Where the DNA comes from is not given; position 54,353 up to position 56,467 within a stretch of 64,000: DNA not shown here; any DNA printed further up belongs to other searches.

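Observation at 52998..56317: Divergent gene pair encoding a PRTase-LOG/SLOG fusion protein and an unknown partner, with SD-bearing, GC-rich, non-native signature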

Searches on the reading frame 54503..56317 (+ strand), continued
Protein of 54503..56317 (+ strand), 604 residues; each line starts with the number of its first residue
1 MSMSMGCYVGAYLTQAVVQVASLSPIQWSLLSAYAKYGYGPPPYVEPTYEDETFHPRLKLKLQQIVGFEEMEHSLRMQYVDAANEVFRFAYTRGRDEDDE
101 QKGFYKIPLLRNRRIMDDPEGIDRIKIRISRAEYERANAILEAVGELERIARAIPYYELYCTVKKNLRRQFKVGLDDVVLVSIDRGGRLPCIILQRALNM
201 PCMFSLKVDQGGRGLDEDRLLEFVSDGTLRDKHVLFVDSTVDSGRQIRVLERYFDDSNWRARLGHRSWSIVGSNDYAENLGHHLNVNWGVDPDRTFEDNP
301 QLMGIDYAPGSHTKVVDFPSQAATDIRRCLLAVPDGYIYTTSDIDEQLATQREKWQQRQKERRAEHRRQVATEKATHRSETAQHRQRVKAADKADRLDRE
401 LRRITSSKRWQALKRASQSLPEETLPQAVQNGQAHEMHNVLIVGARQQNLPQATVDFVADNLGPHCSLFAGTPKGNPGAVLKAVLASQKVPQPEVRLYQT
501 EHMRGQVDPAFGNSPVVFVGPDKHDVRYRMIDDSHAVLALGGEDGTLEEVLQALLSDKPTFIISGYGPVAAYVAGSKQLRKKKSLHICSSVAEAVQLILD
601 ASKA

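Call 73: search_solved_structures(query=A1, max_evalue=0.01, show_alignments=4)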
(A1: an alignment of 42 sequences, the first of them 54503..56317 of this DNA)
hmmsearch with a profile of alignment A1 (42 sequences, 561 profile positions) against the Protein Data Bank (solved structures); distinct sequences matched with E-value up to 0.01: 4.
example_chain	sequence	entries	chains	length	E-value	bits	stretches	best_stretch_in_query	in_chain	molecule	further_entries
1rcu_A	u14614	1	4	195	1.6e-05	26.6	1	483-558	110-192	conserved hypothetical protein VT76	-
4trb_A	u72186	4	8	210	9.9e-05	24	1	151-241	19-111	Purine phosphoribosyltransferase (GpT-1)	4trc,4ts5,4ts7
1vdm_A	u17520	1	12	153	0.00018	23.1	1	163-238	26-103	purine phosphoribosyltransferase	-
6y01_AAA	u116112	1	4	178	0.0025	19.3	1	483-521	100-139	p450 cytochrome, putative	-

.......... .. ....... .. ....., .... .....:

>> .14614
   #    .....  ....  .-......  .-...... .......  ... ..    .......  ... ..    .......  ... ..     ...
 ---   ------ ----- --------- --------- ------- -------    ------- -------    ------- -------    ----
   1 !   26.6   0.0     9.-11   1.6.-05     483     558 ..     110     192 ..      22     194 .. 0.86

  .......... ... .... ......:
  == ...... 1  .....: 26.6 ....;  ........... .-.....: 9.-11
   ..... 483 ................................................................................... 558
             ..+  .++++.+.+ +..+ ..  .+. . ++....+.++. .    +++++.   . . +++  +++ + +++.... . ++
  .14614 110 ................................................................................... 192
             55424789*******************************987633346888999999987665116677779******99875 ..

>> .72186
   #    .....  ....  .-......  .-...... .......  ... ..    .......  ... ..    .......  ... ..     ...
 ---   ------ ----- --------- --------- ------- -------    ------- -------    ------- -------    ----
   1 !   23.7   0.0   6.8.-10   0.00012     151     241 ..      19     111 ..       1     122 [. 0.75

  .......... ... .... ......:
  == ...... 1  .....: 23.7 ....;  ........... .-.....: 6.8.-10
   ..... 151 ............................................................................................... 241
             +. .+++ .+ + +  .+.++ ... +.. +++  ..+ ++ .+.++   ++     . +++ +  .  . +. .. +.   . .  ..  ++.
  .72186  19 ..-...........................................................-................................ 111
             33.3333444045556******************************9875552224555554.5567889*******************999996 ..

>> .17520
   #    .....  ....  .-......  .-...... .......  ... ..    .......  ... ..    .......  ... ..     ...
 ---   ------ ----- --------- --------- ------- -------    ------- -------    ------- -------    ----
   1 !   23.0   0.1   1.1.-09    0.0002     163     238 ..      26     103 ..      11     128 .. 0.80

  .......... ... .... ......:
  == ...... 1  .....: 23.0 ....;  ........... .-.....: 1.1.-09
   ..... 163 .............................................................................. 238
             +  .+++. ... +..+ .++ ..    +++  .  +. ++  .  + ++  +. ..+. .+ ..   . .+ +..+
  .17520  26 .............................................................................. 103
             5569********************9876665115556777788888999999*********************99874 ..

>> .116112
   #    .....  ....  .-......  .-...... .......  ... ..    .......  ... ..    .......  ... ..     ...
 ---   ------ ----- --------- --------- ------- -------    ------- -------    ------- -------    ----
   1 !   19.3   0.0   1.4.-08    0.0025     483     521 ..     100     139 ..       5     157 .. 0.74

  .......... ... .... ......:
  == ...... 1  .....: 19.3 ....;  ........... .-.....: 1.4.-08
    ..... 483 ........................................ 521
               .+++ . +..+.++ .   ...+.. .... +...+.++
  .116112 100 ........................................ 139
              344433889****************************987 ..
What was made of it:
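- On Type-I phosphoribosyltransferase (PF00156): VLFV-D238-S239-TV-D242-S243-G244-R245-Q246 aligns column for column with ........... (4trb) and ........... (1vdm) (call 73).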

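Call 76: search_dna_similar(query=window:54503-56317:+, collection=phages, mode=protein, max_evalue=0.001, max_rows=10)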
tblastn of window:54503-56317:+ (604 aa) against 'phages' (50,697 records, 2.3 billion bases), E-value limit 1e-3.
No match.

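Call 77: search_dna_similar(query=window:54503-56317:+, collection=plasmids, mode=protein, max_evalue=0.001, max_rows=10)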
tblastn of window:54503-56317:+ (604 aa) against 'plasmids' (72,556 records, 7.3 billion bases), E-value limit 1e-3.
No match.

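Call 78: find_related_loci(query=A1, collection=viral_contigs, flank=8000)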
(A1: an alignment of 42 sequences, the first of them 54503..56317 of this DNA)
Query A1 (604 aa) in viral_contigs; peptide patterns used: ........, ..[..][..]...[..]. (x = any residue, [..] = any of these).
8 stretches matched a pattern, but none encodes a relative of the query by tblastn (E <= 1e-3).
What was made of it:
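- No phage, plasmid or IMG/VR copies (calls 76-78).
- Tried and rejected: (2) Mobile-element origin. tblastn against 50,697 phage and 72,556 plasmid records, plus a pattern scan of IMG/VR, found nothing (calls 76-78).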

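Call 80: search_protein_families(library=ncbifam, proteins=[P0233, P0238, P0240, P0252, P0219, P0237, P0243, P0244, P0216, P0222], max_evalue=0.001)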
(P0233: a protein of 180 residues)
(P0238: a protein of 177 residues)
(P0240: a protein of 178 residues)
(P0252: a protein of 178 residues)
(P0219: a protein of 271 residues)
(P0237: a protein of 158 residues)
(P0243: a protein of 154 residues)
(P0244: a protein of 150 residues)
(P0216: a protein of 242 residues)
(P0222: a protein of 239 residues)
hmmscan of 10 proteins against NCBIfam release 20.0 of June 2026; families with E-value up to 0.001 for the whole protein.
P0233 (180 aa): 1 family
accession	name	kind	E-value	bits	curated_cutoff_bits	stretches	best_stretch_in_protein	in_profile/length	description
TIGR00725.1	TIGR00725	hypoth_equivalog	1.7e-11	43.8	106.9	1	5-165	3-148/159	TIGR00725 family protein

P0238 (177 aa): 4 families
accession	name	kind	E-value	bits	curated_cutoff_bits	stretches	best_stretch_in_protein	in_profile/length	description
TIGR00725.1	TIGR00725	hypoth_equivalog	5.3e-17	61.7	106.9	1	1-169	2-157/159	TIGR00725 family protein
TIGR00730.1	TIGR00730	subfamily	6.6e-10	39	96.35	1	2-118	2-113/178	TIGR00730 family Rossman fold protein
TIGR00732.1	dprA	equivalog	0.00089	18.5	191.15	0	2-77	46-119/220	DNA-processing protein DprA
NF058542.1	CtkRMPhLog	equivalog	0.00094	19.2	300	0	4-125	5-120/177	cytokinin riboside 5'-monophosphate phosphoribohydrolase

P0240 (178 aa): 2 families
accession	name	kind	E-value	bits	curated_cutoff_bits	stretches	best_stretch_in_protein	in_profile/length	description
TIGR00725.1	TIGR00725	hypoth_equivalog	8.2e-23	80.6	106.9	1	13-143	11-137/159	TIGR00725 family protein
TIGR00730.1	TIGR00730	subfamily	0.00058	19.7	96.35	1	39-118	35-120/178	TIGR00730 family Rossman fold protein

P0252 (178 aa): 4 families
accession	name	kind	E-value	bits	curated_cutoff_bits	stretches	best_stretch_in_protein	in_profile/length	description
TIGR00725.1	TIGR00725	hypoth_equivalog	5.5e-40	136.4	106.9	1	2-162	2-158/159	TIGR00725 family protein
NF058542.1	CtkRMPhLog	equivalog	4.2e-10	39.8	300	1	22-135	20-141/177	cytokinin riboside 5'-monophosphate phosphoribohydrolase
TIGR00730.1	TIGR00730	subfamily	1.6e-09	37.8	96.35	1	20-132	18-138/178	TIGR00730 family Rossman fold protein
NF058525.1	Thoeris_type3_ThcA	equivalog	0.00034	20.3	110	0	88-146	108-169/184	Thoeris type III anti-phage system protein ThcA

P0219 (271 aa): 0 families

P0237 (158 aa): 11 families
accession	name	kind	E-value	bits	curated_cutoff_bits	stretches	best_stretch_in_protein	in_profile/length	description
NF006613.0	PRK09177.1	equivalog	1.4e-23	83.2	138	1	3-154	8-145/159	xanthine phosphoribosyltransferase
NF000014.2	tet_prtrans_34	exception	1.4e-12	47.7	345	1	1-112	1-107/154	xanthine phosphoribosyltransferase Tet(34)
TIGR01203.1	HGPRTase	equivalog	4.8e-10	39.4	150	1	8-125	4-124/167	hypoxanthine phosphoribosyltransferase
NF002620.0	PRK02277.1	subfamily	6.6e-09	35.7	115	1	10-105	67-160/201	orotate phosphoribosyltransferase-like protein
NF003545.0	PRK05205.1-1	equivalog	3.5e-06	26.6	140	1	22-104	16-107/171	bifunctional pyr operon transcriptional regulator/uracil phosphoribosyltransferase PyrR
NF006605.0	PRK09162.1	equivalog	1.4e-05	24.5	181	1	31-118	43-130/183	hypoxanthine-guanine phosphoribosyltransferase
TIGR01744.1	XPRTase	equivalog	9.4e-05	22.1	164.45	0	32-112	53-143/191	xanthine phosphoribosyltransferase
NF002636.0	PRK02304.1-5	equivalog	0.00014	21.5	125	0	19-114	46-145/176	adenine phosphoribosyltransferase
NF006671.0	PRK09219.1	equivalog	0.00022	20.8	177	0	31-111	52-142/192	xanthine phosphoribosyltransferase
TIGR01090.1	apt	equivalog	0.00023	21.3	185.85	1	19-114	38-137/169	adenine phosphoribosyltransferase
NF045507.1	transregGfcR_Halo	equivalog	0.00044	19.8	300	1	17-103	84-170/215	transcriptional regulator GfcR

P0243 (154 aa): 7 families
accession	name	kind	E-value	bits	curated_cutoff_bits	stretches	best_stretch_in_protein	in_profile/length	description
NF006613.0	PRK09177.1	equivalog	4.3e-30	104.4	138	1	5-150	6-145/159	xanthine phosphoribosyltransferase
NF000014.2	tet_prtrans_34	exception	7.7e-16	58.3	345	1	11-150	7-140/154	xanthine phosphoribosyltransferase Tet(34)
TIGR01203.1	HGPRTase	equivalog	1.8e-08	34.3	150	1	36-115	30-109/167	hypoxanthine phosphoribosyltransferase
NF006605.0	PRK09162.1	equivalog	2.3e-05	23.8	181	1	35-110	43-117/183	hypoxanthine-guanine phosphoribosyltransferase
NF006328.0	PRK08558.1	equivalog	9.4e-05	22.1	184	1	32-114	110-199/238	adenine phosphoribosyltransferase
NF002620.0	PRK02277.1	subfamily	0.00015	21.5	115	1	21-108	74-158/201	orotate phosphoribosyltransferase-like protein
TIGR01367.1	pyrE_Therm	equivalog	0.00027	20.6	150.25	1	20-106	45-120/187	orotate phosphoribosyltransferase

P0244 (150 aa): 5 families
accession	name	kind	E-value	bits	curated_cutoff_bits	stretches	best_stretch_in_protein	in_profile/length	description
NF006613.0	PRK09177.1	equivalog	9.5e-27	93.5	138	1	2-149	7-145/159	xanthine phosphoribosyltransferase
NF000014.2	tet_prtrans_34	exception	2.3e-16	60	345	1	1-149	1-140/154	xanthine phosphoribosyltransferase Tet(34)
TIGR01203.1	HGPRTase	equivalog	1.8e-13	50.6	150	1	9-140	9-143/167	hypoxanthine phosphoribosyltransferase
NF006605.0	PRK09162.1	equivalog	3.5e-09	36.3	181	1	11-140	26-157/183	hypoxanthine-guanine phosphoribosyltransferase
NF002620.0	PRK02277.1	subfamily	1.6e-05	24.7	115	1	24-121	82-177/201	orotate phosphoribosyltransferase-like protein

P0216 (242 aa): 0 families

P0222 (239 aa): 0 families
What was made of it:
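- Nearest stand-alone relatives are Gpt-type xanthine PRTases and TIGR00725 proteins (call 80).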

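Call 82: find_homologous_proteins(query=P0222, max_evalue=0.001)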
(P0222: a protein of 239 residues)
Query P0222 (239 aa): 2 proteins with E <= 0.001 among 771 candidates.
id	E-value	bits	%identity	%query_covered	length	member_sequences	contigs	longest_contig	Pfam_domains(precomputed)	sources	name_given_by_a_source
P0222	1.0e-150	518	100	100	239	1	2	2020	-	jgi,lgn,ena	-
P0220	3.5e-48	182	43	91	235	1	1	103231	-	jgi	jgi:hypoxanthine phosphoribosyltransferase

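Call 83: find_encoding_contigs(protein=P0220, flank=8000, max_places=2)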
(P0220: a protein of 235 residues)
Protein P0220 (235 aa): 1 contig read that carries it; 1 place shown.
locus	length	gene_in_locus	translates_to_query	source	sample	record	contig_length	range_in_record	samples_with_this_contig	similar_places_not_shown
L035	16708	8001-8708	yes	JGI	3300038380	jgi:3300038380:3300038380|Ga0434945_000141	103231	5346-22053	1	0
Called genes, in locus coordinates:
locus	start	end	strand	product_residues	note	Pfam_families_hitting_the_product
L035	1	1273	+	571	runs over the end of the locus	PF00437:T2SSE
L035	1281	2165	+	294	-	PF00482:T2SSF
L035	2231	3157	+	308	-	PF00482:T2SSF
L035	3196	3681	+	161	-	-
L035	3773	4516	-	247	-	PF00121:TIM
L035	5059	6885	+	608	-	PF13328:HD_4, PF04607:RelA_SpoT, PF02824:TGS, PF28438:RelA_RIS, PF13291:ACT_4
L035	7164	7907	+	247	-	PF06745:ATPase, PF13481:AAA_25 (faint)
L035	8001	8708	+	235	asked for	-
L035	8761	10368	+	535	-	PF01921:tRNA-synt_1f, PF09334:tRNA-synt_1g (faint), PF19269:Anticodon_2 (weak)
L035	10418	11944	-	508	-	PF00117:GATase, PF07722:Peptidase_C26, PF02540:NAD_synthase (faint), PF00958:GMP_synt_C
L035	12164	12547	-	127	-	PF00731:AIRC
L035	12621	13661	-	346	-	PF01259:SAICAR_synt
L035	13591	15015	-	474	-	PF13522:GATase_6, PF13537:GATase_7, PF00156:Pribosyltran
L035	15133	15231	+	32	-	-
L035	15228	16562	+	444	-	PF00206:Lyase_1, PF08328:ASL_C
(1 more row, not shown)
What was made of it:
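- One of them lies within 8 kb of guaA, purE, purC, purF, purB, purA and a RelA/SpoT gene (call 83). A stand-alone PRTase relative lies next to a RelA/SpoT gene (call 83).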
